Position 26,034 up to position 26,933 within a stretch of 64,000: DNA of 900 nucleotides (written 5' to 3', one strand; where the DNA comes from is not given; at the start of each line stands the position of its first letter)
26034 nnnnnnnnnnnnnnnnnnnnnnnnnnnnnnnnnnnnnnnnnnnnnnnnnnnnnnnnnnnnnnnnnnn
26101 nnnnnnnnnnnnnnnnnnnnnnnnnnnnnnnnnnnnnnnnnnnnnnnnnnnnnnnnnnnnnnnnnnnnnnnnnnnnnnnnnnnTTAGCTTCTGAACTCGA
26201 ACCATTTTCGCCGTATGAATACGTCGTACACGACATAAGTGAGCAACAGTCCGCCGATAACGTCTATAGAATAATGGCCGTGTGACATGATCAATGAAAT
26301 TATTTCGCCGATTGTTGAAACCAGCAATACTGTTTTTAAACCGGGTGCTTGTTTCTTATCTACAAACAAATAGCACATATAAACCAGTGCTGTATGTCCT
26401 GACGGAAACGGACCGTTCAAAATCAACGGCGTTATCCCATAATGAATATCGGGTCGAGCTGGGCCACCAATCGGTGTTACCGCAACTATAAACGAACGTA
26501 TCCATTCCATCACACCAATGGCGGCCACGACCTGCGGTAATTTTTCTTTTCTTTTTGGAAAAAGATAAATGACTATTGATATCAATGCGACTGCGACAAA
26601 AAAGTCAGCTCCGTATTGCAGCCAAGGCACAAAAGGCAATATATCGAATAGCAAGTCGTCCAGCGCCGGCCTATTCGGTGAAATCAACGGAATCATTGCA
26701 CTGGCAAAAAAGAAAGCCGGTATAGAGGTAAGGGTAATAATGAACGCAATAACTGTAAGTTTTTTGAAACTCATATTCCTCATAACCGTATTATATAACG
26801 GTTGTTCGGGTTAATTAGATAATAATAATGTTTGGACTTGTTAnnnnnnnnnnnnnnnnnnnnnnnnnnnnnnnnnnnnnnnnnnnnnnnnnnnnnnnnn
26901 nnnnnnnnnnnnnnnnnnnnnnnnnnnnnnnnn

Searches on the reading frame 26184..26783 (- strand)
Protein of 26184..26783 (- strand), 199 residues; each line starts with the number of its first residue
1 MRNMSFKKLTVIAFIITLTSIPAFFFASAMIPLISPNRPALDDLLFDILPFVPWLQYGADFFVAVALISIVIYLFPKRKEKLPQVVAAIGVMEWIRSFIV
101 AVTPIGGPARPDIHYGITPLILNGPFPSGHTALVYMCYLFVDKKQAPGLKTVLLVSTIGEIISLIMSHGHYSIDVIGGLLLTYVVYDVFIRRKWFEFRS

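Call 58: search_protein_families(library=pfam, proteins=[window:26184-26783:-], max_evalue=0.01)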
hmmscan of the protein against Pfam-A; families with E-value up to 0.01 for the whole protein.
window:26184-26783:- (199 aa): 3 families
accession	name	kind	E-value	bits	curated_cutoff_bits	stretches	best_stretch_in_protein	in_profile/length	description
PF14360.12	PAP2_C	-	1.4e-08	35.6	27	1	128-186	8-69/74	PAP2 superfamily C-terminal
PF01569.27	PAP2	-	2.8e-06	27.6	27.2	1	123-190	48-122/130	PAP2 superfamily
PF14378.12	PAP2_3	-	4.1e-06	27.2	27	1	64-186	41-188/190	PAP2 superfamily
